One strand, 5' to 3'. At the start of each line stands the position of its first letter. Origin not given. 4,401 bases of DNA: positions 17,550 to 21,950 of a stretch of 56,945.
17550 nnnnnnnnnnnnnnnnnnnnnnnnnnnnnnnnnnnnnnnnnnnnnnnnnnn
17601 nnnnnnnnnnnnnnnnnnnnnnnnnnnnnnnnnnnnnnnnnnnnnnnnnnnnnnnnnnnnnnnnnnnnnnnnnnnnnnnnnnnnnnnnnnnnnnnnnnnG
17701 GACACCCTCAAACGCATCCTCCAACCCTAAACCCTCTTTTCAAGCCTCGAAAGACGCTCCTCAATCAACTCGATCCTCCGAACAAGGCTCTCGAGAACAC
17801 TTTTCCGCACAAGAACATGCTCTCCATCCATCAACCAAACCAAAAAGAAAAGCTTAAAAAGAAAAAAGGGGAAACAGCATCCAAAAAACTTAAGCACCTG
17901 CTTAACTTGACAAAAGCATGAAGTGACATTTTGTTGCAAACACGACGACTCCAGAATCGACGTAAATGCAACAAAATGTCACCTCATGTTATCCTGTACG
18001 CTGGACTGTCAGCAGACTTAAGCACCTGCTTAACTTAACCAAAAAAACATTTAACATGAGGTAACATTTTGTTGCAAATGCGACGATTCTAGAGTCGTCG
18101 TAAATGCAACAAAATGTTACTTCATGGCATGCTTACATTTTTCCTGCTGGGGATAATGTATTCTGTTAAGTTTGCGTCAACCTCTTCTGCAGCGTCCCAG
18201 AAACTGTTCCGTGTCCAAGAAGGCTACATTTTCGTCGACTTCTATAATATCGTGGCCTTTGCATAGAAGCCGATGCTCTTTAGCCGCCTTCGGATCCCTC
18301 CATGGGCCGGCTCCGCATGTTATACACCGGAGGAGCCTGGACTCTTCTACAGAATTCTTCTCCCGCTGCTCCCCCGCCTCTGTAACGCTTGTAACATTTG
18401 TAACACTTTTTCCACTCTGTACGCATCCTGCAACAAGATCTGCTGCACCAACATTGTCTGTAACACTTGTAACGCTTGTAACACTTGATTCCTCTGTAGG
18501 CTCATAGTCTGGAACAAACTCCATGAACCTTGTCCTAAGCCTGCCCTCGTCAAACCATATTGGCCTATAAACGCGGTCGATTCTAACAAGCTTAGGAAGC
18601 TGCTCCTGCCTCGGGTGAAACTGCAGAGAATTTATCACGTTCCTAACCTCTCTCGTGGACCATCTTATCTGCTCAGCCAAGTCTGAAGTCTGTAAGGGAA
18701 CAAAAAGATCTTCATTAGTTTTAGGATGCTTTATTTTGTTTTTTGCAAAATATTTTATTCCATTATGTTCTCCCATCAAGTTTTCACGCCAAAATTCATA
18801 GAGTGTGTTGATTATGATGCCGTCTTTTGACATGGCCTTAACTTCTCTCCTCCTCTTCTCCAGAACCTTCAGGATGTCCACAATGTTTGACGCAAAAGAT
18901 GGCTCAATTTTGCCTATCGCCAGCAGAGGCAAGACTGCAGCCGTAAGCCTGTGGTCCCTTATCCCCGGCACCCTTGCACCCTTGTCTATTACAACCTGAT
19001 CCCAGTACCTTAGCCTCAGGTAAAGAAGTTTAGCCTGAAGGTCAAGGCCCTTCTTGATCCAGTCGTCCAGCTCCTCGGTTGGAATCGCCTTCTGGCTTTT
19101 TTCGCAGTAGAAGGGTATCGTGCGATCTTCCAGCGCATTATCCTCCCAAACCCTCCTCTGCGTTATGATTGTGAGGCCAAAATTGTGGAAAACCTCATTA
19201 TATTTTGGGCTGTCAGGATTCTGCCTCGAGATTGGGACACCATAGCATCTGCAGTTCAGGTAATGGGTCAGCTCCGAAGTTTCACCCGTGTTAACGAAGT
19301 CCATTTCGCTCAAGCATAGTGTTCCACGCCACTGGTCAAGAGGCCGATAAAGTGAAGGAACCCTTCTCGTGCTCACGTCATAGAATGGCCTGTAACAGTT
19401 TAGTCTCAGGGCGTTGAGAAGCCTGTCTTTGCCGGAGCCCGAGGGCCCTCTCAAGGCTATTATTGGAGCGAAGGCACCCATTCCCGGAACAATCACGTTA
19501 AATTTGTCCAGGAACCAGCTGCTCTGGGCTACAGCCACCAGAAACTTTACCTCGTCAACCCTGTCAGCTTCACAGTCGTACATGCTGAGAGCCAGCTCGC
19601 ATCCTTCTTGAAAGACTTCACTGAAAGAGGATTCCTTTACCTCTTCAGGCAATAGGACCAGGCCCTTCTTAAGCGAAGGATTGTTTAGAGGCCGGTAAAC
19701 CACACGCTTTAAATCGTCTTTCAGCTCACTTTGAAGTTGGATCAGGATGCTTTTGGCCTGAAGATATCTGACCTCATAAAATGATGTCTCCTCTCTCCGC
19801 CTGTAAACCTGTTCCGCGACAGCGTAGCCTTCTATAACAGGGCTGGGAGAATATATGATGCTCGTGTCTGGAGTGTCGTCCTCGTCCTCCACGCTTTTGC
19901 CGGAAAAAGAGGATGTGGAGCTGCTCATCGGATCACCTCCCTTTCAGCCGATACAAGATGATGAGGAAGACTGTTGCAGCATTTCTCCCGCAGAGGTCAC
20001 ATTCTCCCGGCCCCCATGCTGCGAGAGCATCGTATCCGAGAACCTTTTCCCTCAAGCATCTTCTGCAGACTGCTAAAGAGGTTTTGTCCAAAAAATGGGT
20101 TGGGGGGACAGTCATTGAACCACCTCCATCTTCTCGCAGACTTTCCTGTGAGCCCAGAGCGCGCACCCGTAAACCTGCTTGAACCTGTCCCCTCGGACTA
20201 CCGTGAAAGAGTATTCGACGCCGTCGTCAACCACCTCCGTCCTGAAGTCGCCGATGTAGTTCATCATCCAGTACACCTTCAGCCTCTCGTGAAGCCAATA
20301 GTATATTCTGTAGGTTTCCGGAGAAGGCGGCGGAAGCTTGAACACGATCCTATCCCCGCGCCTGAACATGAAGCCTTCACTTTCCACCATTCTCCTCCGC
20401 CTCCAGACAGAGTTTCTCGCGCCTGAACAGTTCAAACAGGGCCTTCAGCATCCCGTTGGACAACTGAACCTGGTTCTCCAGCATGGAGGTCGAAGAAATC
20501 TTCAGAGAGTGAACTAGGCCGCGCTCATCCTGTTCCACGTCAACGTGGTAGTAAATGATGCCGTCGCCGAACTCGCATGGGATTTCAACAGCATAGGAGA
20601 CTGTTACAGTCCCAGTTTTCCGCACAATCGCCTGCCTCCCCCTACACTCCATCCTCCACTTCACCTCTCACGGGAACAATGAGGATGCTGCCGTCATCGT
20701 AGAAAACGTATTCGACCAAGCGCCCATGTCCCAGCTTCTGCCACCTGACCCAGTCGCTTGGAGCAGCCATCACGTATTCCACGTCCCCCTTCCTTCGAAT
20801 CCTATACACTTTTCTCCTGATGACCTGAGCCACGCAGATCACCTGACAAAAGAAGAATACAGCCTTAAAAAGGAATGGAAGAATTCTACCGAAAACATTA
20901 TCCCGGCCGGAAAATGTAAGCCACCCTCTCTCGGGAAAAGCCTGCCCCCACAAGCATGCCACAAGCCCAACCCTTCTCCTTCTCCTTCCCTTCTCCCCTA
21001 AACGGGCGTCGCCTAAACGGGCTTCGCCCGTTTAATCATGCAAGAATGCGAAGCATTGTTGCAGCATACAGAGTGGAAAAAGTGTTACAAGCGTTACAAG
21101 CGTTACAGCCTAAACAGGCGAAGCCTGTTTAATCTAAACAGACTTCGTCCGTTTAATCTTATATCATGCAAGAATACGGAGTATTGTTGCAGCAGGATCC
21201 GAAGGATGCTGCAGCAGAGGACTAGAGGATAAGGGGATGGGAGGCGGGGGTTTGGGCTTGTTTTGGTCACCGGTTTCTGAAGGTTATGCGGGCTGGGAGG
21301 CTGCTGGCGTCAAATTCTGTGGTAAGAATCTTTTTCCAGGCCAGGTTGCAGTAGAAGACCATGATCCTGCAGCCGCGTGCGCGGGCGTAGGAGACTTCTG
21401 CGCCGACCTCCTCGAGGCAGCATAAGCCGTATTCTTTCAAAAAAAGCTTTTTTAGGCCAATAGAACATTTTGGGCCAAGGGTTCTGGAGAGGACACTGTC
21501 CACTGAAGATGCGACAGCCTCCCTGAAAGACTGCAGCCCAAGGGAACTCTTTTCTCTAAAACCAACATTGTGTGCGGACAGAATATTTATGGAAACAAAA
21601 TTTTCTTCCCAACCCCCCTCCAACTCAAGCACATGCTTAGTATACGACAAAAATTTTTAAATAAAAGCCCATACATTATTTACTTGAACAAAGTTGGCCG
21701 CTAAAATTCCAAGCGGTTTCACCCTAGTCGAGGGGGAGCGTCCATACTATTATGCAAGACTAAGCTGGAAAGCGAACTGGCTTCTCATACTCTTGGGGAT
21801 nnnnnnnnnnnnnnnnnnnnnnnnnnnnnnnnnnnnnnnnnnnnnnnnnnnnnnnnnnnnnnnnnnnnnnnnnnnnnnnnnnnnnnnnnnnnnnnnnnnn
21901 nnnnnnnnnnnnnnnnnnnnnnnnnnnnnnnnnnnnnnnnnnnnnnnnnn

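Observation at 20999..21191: Hairpin- and palindrome-dense intergenic block: candidate replication origin of the element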

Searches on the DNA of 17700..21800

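Call 76: search_rna_families(source=window, start=17700, end=21800, threshold=evalue, max_evalue=1)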
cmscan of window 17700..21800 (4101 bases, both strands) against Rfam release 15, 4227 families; matches with E-value up to 1: 3.
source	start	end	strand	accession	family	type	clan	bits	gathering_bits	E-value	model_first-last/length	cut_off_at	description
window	17918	17987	+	RF04236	mir-1285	Gene; miRNA;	-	30.7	56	0.0039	1-68/68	no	mir-1285 microRNA precursor family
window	18056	18125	-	RF04236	mir-1285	Gene; miRNA;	-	30.5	56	0.0042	1-68/68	no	mir-1285 microRNA precursor family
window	17967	18076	-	RF01000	mir-580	Gene; miRNA;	-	26.4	83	0.03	1-93/93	no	mir-580 microRNA precursor family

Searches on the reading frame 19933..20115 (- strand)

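Call 78: search_protein_families(library=pfam, proteins=[window:19933-20115:-], max_evalue=10)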
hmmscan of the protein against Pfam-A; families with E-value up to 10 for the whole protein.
window:19933-20115:- (60 aa): 3 families
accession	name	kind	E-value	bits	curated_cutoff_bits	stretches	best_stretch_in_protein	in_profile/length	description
PF24734.1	DUF7685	-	0.061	13.7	27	1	39-48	2-11/43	Domain of unknown function (DUF7685)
PF00253.27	Ribosomal_S14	-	0.1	12.8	27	1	15-25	32-42/54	Ribosomal protein S14p/S29e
PF10621.14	FpoO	-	0.29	11.8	25.2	1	36-47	60-71/110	F420H2 dehydrogenase subunit FpoO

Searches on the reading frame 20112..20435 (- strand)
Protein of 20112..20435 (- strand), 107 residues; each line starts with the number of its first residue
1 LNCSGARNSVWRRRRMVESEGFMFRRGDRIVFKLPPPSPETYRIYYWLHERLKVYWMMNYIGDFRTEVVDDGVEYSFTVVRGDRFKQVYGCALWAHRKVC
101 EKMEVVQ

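Call 9: search_protein_families(library=pfam, proteins=[window:20112-20435:-], max_evalue=0.1)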
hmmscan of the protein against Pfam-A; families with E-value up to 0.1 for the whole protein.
window:20112-20435:- (107 aa): 0 families

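Call 11: search_protein_families(library=phrogs, proteins=[window:20112-20435:-], max_evalue=0.01)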
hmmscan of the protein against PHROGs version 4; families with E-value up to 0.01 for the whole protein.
window:20112-20435:- (107 aa): 0 families

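Call 13: search_protein_families(library=ncbifam, proteins=[window:20112-20435:-], max_evalue=0.1)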
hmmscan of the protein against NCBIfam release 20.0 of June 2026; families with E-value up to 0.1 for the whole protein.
window:20112-20435:- (107 aa): 0 families

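Call 78: search_protein_families(library=pfam, proteins=[window:20112-20390:-], max_evalue=10)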
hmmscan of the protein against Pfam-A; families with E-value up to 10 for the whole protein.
window:20112-20390:- (92 aa): 1 family
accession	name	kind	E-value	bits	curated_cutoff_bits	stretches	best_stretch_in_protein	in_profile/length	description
PF15270.11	ACI44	-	0.09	13.4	27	1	74-87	47-60/65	Metallo-carboxypeptidase inhibitor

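Call 101: find_related_loci(query=window:20112-20390:-, collection=viral_contigs, flank=6000)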
Query window:20112-20390:- (92 aa) in viral_contigs; peptide patterns used: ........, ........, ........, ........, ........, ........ (x = any residue, [..] = any of these).
39 stretches matched a pattern, but none encodes a relative of the query by tblastn (E <= 1e-3).

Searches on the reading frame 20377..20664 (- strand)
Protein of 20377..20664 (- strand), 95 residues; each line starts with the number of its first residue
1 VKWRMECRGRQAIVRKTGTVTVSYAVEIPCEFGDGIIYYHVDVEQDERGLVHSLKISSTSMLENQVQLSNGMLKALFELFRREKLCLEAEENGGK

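Call 9: search_protein_families(library=pfam, proteins=[window:20377-20664:-], max_evalue=0.1)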
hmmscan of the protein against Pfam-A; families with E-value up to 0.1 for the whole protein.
window:20377-20664:- (95 aa): 1 family
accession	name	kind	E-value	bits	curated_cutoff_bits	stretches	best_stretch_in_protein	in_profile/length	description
PF21992.2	DUF6927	-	0.014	15.8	27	0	2-57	9-63/74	Domain of unknown function (DUF6927)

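Call 11: search_protein_families(library=phrogs, proteins=[window:20377-20664:-], max_evalue=0.01)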
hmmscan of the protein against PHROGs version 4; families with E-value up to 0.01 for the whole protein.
window:20377-20664:- (95 aa): 0 families

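Call 13: search_protein_families(library=ncbifam, proteins=[window:20377-20664:-], max_evalue=0.1)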
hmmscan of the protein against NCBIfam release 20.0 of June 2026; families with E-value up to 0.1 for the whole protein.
window:20377-20664:- (95 aa): 0 families

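Call 78: search_protein_families(library=pfam, proteins=[window:20377-20655:-], max_evalue=10)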
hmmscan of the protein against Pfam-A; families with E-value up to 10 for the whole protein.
window:20377-20655:- (92 aa): 0 families

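Call 80: find_homologous_proteins(query=window:20377-20664:-, max_evalue=0.01)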
Query window:20377-20664:- (95 aa): 1 proteins with E <= 0.01 among 1 candidates.
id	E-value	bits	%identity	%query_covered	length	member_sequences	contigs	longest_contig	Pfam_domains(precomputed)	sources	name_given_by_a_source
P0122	9.3e-53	194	100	96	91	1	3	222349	-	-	-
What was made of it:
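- Tried and rejected: A homology search found only itself (call 80).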

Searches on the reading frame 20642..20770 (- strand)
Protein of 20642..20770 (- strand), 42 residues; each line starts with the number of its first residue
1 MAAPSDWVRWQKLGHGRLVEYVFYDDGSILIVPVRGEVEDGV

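Call 11: search_protein_families(library=phrogs, proteins=[window:20642-20770:-], max_evalue=0.01)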
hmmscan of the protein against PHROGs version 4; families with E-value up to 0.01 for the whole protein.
window:20642-20770:- (42 aa): 0 families

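Call 13: search_protein_families(library=ncbifam, proteins=[window:20642-20770:-], max_evalue=0.1)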
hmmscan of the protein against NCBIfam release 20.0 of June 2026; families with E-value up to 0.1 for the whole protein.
window:20642-20770:- (42 aa): 0 families

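Call 78: search_protein_families(library=pfam, proteins=[window:20642-20770:-], max_evalue=10)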
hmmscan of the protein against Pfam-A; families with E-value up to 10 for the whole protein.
window:20642-20770:- (42 aa): 1 family
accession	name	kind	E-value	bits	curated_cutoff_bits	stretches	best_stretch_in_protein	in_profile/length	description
PF16263.11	DUF4917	-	0.21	11.4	28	1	5-31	149-176/311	Domain of unknown function (DUF4917)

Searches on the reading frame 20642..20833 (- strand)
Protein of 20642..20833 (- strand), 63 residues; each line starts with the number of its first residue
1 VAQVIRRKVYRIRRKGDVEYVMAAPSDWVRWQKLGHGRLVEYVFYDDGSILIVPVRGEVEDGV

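Call 60: find_homologous_proteins(query=window:20642-20833:-, max_evalue=0.01)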
Query window:20642-20833:- (63 aa): 2 proteins with E <= 0.01 among 2 candidates.
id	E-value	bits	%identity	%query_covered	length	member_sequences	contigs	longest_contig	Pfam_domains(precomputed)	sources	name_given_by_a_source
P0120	1.1e-33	131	98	100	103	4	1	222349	-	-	-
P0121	1.7e-26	108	88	94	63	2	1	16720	-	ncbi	ncbi:MAG: hypothetical protein QXO47_09745 [Thermoproteota archaeon]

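Call 61: find_encoding_contigs(protein=P0121, flank=9000, max_places=4)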
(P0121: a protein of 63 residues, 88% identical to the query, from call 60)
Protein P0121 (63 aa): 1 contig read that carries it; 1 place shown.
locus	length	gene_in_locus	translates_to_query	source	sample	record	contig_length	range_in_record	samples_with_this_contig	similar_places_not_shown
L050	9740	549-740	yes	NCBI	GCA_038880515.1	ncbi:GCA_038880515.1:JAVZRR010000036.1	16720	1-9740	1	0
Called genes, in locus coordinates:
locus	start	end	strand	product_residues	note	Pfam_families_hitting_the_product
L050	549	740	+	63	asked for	-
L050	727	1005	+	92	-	-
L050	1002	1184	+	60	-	-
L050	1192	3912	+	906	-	PF09250:Prim-Pol, PF00493:MCM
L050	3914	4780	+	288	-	-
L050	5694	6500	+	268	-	-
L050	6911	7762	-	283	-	PF00528:BPD_transp_1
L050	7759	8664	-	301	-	PF00528:BPD_transp_1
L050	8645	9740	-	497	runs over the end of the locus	PF01547:SBP_bac_1, PF13416:SBP_bac_8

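Call 78: search_protein_families(library=pfam, proteins=[window:20642-20833:-], max_evalue=10)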
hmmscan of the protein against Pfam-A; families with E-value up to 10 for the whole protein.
window:20642-20833:- (63 aa): 1 family
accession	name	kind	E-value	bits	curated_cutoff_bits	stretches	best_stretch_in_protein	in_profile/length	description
PF02531.21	PsaD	-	0.27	11.2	22.4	1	4-40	77-111/136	PsaD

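Call 83: search_solved_structures(query=window:20642-20833:-, max_evalue=10)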
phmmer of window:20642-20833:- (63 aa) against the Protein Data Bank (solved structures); distinct sequences matched with E-value up to 10: 6.
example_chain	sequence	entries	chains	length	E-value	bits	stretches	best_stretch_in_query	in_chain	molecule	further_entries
6ozb_A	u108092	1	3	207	0.4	14.2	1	3-53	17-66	Two-component sensor histidine kinase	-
6oza_A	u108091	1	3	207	0.4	14.2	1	3-53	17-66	Two-component sensor histidine kinase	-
7qco_D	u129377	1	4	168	1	12.9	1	6-43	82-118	Photosystem I reaction center subunit II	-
5g0i_A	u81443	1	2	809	2.6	11.7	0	31-56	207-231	HDAC6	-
5g0h_A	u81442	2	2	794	2.6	11.7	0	31-56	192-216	HDAC6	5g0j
7qno_A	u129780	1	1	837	3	11.5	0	31-56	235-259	Histone deacetylase 6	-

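Call 88: predict_structure(alignment_id=A5)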
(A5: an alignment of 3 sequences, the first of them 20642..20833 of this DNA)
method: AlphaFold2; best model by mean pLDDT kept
length: 63 residues; sequences in the alignment: 3
mean_pLDDT: 70.6   pTM: 0.52
mean pLDDT of the five models: 70.6, 64.1, 51.2, 48.3, 41.7
residues with pLDDT >= 90: 10; 70-90: 23; 50-70: 22; < 50: 8
segments of 3 or more residues with pLDDT < 50: 59-63
pLDDT, mean of each block of 10 residues (from residue 1): 85 71 56 61 92 68 40
secondary structure, 60 per line:
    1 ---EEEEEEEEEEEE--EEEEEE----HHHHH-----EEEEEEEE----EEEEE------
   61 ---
elements in order: E4-15 E18-23 H28-32 E38-45 E50-54

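Call 92: fold_search(model_id=the predicted structure, library=pdb)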
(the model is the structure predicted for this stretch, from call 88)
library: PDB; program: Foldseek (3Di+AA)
matches with E <= 10: 417; with E <= 0.001: 0
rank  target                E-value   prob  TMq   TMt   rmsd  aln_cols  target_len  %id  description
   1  4j3z_E                7.2e-01  0.91  0.51  0.09   6.9        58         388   16  Crystal structure of mandelate racemase/muconate lactonizing enzyme from Jannaschia sp. CCS1 (released 2013-03-06)
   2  4j3z_D                8.6e-01  0.90  0.51  0.09   6.8        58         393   16  Crystal structure of mandelate racemase/muconate lactonizing enzyme from Jannaschia sp. CCS1 (released 2013-03-06)
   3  3sqs                  9.7e-01  0.51  0.45  0.09  10.8        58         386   19  Crystal Structure of a putative mandelate racemase/muconate lactonizing protein from Dinoroseobacter shibae DFL 12 (released 2011-07-27)
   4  2ola                  1.0e+00  0.66  0.43  0.09   7.7        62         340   10  Crystal structure of O-succinylbenzoic acid synthetase from Staphylococcus aureus, cubic crystal form (released 2007-02-06)
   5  9h44                  1.1e+00  0.08  0.25  0.15  11.4        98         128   17  Jumonji domain-containing protein 2B with crown ether and crystallization epitope mutations L916G:R917A:A918D (released 2024-12-04)
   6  3r5f                  1.4e+00  0.33  0.43  0.10   8.1        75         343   16  Crystal structure of D-alanine-D-alnine ligase from Xanthomonas oryzae pv. oryzae with ATP (released 2011-05-25)
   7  7aor_ab               1.5e+00  0.11  0.26  0.04   7.3        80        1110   10  mt-SSU from Trypanosoma cruzi in complex with mt-IF-3. (released 2021-04-28)
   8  7cmf                  1.5e+00  0.10  0.27  0.12   7.8        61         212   10  Crystal structure of human P-cadherin REC12 (monomer) in complex with 2-(5-chloro-2-methyl-1H-indol-3-yl)ethan-1-amine ( (released 2021-09-15)
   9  2xdp                  1.5e+00  0.09  0.26  0.16  11.7        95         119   14  Crystal structure of the tudor domain of human JMJD2C (released 2010-06-09)
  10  4uc4_A                1.6e+00  0.11  0.26  0.17   8.3        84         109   17  Crystal structure of hybrid tudor domain of human lysine demethylase KDM4B (released 2016-03-16)
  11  2okt                  1.7e+00  0.47  0.45  0.09   7.3        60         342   10  Crystal structure of O-succinylbenzoic acid synthetase from Staphylococcus aureus, ligand-free form (released 2007-01-30)
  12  2qqs_B                1.7e+00  0.11  0.28  0.18   7.4        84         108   18  JMJD2A tandem tudor domains in complex with a trimethylated histone H4-K20 peptide (released 2007-12-11)
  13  6sg9_DB               1.7e+00  0.10  0.25  0.05   7.4        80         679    9  Head domain of the mt-SSU assemblosome from Trypanosoma brucei (released 2019-09-18)
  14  3my9                  1.8e+00  0.72  0.45  0.09   3.5        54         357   11  Crystal structure of a muconate cycloisomerase from Azorhizobium caulinodans (released 2010-07-07)
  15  8ynd_F                1.9e+00  0.44  0.49  0.09   9.1        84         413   11  ATP-grasp peptide ligase from Streptomyces (released 2025-02-19)
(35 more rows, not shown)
